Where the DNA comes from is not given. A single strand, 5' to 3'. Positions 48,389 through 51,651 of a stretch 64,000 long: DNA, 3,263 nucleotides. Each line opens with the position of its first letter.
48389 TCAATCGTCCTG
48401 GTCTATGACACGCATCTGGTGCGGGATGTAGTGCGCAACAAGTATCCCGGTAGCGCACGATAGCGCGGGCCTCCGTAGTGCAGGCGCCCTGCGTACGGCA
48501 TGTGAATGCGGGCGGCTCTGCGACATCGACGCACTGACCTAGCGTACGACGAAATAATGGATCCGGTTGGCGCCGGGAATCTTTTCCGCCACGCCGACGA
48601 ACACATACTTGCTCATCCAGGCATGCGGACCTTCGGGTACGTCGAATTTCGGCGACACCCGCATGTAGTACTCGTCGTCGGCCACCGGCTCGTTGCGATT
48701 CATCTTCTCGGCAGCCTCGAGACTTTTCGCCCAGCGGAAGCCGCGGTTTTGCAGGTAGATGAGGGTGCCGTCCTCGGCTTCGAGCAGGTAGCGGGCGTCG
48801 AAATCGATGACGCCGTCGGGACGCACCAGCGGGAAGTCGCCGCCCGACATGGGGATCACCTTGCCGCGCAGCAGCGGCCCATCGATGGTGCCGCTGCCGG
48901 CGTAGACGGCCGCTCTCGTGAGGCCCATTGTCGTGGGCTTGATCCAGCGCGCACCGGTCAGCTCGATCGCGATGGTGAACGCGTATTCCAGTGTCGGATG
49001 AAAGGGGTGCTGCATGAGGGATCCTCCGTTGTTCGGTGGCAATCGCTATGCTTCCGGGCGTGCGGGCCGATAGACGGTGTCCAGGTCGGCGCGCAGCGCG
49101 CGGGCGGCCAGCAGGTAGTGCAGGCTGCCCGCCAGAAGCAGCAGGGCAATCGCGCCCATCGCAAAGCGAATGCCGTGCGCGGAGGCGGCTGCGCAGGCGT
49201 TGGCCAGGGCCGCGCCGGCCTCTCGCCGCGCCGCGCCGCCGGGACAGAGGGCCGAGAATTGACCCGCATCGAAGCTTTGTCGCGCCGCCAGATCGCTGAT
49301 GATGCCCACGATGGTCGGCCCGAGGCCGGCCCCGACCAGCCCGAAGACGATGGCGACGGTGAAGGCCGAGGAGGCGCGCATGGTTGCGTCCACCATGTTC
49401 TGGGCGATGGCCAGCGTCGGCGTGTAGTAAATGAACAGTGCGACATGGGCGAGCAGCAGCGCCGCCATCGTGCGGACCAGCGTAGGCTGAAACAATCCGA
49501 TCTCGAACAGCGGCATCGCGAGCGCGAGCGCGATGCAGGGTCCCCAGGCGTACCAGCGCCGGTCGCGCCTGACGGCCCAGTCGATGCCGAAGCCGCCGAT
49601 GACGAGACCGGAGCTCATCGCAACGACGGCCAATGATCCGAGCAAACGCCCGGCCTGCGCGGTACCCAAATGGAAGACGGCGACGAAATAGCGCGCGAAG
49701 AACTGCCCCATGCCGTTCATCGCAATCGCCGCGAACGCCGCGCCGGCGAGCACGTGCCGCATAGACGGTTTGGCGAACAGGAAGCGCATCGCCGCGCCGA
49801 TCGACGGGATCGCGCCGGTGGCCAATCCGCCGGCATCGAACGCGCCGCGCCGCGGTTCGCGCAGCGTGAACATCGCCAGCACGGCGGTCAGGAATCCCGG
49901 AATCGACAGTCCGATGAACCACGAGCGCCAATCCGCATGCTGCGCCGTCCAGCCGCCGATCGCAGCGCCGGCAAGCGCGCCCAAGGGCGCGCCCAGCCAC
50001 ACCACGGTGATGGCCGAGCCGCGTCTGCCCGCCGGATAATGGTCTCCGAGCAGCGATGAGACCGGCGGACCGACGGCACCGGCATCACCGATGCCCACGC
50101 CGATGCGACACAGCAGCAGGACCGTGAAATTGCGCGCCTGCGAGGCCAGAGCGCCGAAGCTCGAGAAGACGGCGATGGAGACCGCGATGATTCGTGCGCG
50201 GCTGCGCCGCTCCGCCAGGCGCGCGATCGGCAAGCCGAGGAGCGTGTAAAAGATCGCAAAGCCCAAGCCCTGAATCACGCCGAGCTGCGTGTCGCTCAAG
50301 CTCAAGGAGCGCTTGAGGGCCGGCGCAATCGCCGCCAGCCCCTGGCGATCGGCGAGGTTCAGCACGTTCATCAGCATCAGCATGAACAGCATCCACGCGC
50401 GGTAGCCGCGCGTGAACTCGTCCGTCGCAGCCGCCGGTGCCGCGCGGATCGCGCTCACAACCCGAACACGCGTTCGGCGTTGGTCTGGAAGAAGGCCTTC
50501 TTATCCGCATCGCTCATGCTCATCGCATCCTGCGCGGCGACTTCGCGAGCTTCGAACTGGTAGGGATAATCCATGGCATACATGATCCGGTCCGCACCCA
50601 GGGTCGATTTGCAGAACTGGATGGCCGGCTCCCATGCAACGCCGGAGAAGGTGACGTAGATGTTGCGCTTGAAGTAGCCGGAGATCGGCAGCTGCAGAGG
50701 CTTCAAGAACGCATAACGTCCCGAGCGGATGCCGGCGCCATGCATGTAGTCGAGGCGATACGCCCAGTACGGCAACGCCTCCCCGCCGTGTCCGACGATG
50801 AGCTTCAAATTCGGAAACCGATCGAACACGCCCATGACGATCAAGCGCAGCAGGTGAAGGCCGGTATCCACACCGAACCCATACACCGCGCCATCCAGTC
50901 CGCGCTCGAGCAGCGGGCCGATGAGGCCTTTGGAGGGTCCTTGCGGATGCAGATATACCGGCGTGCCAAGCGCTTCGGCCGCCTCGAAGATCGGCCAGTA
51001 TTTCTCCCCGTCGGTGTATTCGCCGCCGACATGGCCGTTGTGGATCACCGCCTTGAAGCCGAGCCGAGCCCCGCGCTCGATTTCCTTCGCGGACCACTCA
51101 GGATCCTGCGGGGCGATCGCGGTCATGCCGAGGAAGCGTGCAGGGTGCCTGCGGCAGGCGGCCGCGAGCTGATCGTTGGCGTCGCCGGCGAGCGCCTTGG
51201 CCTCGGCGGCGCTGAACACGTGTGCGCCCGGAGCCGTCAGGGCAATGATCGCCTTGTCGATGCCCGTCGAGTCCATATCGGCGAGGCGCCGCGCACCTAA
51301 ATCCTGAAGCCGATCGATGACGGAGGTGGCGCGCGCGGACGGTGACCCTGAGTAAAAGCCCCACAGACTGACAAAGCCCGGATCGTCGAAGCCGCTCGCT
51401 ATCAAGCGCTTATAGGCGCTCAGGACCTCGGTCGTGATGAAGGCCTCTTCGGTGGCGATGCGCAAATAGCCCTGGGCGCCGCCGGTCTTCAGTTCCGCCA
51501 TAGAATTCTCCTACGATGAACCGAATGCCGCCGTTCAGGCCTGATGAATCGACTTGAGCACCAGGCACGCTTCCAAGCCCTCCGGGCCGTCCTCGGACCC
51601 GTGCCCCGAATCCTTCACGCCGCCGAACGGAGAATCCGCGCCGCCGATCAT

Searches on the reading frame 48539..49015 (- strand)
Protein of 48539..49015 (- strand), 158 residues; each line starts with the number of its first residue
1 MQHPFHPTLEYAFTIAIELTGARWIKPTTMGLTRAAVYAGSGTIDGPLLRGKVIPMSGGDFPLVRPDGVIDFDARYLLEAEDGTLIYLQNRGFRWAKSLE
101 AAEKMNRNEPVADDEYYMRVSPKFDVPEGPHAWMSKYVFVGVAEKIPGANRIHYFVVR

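Call 36: find_encoding_contigs(protein=window:48542-49015:-, flank=10000, max_places=1)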
Protein seq(158 aa) (158 aa): 23 contigs read that carry it; 1 place shown.
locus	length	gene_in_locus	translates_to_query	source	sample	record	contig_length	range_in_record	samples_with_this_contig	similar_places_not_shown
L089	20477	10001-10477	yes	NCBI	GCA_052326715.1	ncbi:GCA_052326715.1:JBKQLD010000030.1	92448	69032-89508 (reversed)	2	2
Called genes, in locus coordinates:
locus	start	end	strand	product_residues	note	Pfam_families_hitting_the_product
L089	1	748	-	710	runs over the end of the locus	PF00378:ECH_1, PF16113:ECH_2, PF02737:3HCDH_N, PF00725:3HCDH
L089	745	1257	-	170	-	PF01047:MarR, PF12802:MarR_2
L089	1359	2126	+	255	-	PF02798:GST_N, PF13417:GST_N_3, PF13409:GST_N_2, PF00043:GST_C (weak)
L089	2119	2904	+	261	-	PF13410:GST_C_2 (faint), PF00043:GST_C (weak)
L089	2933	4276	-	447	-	PF00083:Sugar_tr, PF07690:MFS_1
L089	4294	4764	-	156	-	PF12802:MarR_2, PF01047:MarR, PF13463:HTH_27 (weak)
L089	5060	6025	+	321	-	PF14525:AraC_binding_2, PF12833:HTH_18, PF00165:HTH_AraC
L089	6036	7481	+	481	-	PF00171:Aldedh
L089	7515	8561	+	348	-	PF04909:Amidohydro_2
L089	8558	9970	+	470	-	PF07690:MFS_1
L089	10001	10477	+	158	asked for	PF11578:DUF3237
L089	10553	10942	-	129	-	PF12680:SnoaL_2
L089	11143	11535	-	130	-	PF04828:GFA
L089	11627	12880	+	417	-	PF13810:DUF4185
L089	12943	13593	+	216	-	PF02798:GST_N (weak), PF13417:GST_N_3, PF13409:GST_N_2 (weak)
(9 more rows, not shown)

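Call 49: search_protein_families(library=ncbifam, proteins=[window:48539-49015:-], max_evalue=1e-10)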
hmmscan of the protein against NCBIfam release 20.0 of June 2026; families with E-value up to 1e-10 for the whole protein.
window:48539-49015:- (158 aa): 2 families
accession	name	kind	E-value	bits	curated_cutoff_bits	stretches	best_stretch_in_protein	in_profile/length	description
NF002045.0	PRK00872.1-1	equivalog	5.2e-22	78.1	246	1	9-145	5-140/153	hypothetical protein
NF002047.0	PRK00872.1-4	equivalog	1.9e-20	73.3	286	1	7-155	32-178/181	hypothetical protein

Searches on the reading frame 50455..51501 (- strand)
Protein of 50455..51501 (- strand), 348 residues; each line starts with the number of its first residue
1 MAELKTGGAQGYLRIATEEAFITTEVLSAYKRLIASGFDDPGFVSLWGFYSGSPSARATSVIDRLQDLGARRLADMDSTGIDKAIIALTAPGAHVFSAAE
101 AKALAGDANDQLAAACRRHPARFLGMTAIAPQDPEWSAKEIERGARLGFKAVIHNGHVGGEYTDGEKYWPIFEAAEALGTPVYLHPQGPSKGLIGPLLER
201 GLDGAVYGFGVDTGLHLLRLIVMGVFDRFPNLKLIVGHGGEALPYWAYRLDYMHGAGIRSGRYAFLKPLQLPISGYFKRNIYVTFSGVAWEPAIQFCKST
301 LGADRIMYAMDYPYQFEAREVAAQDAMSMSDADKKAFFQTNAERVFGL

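Call 48: search_solved_structures(query=window:50455-51501:-, max_evalue=1e-10)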
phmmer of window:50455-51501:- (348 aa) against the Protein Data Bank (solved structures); distinct sequences matched with E-value up to 1e-10: 34.
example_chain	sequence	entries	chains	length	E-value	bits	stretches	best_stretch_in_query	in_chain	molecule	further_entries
4inf_A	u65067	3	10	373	3.7e-143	479.8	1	3-347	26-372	METAL-DEPENDENT HYDROLASE | 5-Carboxyvanillate Decarboxylase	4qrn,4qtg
4qs5_A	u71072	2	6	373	1.9e-142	477.5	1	3-347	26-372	Ligw2 Decarboxylase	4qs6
4icm_A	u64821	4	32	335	8.9e-70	238.5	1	15-346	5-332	5-carboxyvanillate decarboxylase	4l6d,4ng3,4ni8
3s4t_A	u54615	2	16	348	1.3e-45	159.1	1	62-347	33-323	Amidohydrolase 2 | Gamma-resorcylate decarboxylase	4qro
6m53_A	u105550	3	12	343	4.7e-41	144.1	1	64-347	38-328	2,3-dihydroxybenzoate decarboxylase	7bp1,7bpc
3nur_A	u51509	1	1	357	7e-40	140.2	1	98-348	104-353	Amidohydrolase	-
2dvt_A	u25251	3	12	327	5.6e-39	137.2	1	63-347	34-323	Thermophilic reversible gamma-resorcylate decarboxylase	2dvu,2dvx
7wmb_A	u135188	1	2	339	2e-36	128.8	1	37-347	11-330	Amidohydrolase 2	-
7wkl_A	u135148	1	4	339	2e-36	128.8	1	41-347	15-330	Amidohydrolase 2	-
7wkm_A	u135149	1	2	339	7e-36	127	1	41-347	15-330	Amidohydrolase 2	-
7a19_A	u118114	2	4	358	8.1e-36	126.8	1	40-347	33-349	Amidohydrolase 2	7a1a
7wjr_A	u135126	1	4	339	1.8e-35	125.7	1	41-347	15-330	2,3-dihydroxybenzoate decarboxylase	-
6jqw_A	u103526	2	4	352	8.7e-29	103.7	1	71-316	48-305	Salicylate decarboxylase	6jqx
8h41_A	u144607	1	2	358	9.1e-29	103.6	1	71-316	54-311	Salicylate decarboxylase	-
4ign_A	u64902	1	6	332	2.2e-20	76.1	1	72-321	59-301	2-amino-3-carboxymuconate-6-semialdehyde decarboxylase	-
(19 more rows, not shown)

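Call 49: search_protein_families(library=ncbifam, proteins=[window:50455-51501:-], max_evalue=1e-10)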
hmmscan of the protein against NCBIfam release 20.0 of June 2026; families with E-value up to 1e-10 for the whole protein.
window:50455-51501:- (348 aa): 0 families
